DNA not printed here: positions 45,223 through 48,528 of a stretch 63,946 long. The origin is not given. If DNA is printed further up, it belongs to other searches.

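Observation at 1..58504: Hyper-abundant palindrome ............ (core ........, degenerate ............) saturates the host part of the window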

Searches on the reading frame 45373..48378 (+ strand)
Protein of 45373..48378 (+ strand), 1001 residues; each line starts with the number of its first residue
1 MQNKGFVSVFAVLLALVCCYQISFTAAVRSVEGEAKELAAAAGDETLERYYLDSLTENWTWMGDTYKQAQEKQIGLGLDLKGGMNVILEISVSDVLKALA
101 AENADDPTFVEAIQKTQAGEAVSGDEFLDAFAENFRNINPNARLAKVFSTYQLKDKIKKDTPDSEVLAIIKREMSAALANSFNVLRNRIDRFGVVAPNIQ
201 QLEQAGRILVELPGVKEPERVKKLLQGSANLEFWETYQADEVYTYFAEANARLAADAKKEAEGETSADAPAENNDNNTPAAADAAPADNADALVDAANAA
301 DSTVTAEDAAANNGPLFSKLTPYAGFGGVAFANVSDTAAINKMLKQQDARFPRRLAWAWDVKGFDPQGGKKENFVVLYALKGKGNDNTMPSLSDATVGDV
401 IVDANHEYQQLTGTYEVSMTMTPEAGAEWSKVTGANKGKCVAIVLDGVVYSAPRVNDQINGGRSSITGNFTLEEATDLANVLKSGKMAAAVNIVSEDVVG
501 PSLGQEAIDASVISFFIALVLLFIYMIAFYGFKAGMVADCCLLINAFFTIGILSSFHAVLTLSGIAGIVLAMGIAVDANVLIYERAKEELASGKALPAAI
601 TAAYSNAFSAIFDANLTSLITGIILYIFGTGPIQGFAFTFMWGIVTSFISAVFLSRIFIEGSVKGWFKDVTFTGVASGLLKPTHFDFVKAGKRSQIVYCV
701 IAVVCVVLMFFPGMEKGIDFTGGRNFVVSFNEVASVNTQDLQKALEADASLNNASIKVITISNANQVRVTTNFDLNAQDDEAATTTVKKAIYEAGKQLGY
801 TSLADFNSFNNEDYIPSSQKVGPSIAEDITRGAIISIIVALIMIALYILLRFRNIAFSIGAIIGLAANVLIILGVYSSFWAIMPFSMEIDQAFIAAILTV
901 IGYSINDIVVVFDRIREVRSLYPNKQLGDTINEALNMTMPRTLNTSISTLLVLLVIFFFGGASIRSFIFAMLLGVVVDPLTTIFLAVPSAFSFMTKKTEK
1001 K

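Call 8: search_protein_families(library=pfam, proteins=[window:45373-48378:+])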
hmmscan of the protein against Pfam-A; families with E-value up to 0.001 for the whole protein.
window:45373-48378:+ (1001 aa): 4 families
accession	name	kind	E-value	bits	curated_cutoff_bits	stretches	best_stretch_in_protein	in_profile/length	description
PF02355.23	SecD_SecF_C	-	3.8e-67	225.8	20.5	2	809-990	9-183/189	Protein export membrane protein SecD/SecF, C-terminal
PF22599.2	SecDF_P1_head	-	2.6e-25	88.9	27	1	397-489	22-114/114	SecDF, P1 head subdomain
PF21760.3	SecD_1st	-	4.4e-17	61.7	27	1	180-235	3-57/60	Protein translocase subunit SecDF, P1 domain, N-terminal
PF07549.19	Sec_GG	-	2.3e-08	33.7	20.3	1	707-730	1-24/28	SecD/SecF GG Motif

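Call 9: find_encoding_contigs(protein=window:45373-48378:+, flank=10000, max_places=6)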
Protein window:45373-48378:+ (1001 aa): 3 contigs read that carry it; 2 places shown.
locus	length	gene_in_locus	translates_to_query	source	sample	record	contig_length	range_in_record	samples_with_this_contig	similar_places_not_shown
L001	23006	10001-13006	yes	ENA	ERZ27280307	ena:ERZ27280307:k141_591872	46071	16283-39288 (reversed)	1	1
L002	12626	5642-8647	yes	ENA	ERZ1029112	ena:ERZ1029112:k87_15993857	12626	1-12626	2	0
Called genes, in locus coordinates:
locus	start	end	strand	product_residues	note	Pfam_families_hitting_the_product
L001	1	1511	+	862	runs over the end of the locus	PF02837:Glyco_hydro_2_N (weak), PF00703:Glyco_hydro_2, PF02836:Glyco_hydro_2_C, PF16355:DUF4982, PF18565:Glyco_hydro2_C5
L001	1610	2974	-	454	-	PF12833:HTH_18, PF00165:HTH_AraC (weak)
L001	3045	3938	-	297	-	-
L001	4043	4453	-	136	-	PF02472:ExbD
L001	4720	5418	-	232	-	PF01618:MotA_ExbB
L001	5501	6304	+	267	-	PF01513:NAD_kinase, PF20143:NAD_kinase_C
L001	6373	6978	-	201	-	PF01205:Impact_N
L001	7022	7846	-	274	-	PF11306:DUF3108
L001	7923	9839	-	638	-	PF13205:Big_5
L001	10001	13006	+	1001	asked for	PF07549:Sec_GG (faint), PF21760:SecD_1st, PF22599:SecDF_P1_head, PF02355:SecD_SecF_C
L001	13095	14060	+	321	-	PF01678:DAP_epimerase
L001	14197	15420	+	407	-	PF00155:Aminotran_1_2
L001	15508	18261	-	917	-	-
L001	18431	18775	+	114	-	PF03551:PadR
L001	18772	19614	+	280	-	PF04024:PspC (weak)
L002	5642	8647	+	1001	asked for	PF07549:Sec_GG (faint), PF21760:SecD_1st, PF22599:SecDF_P1_head, PF02355:SecD_SecF_C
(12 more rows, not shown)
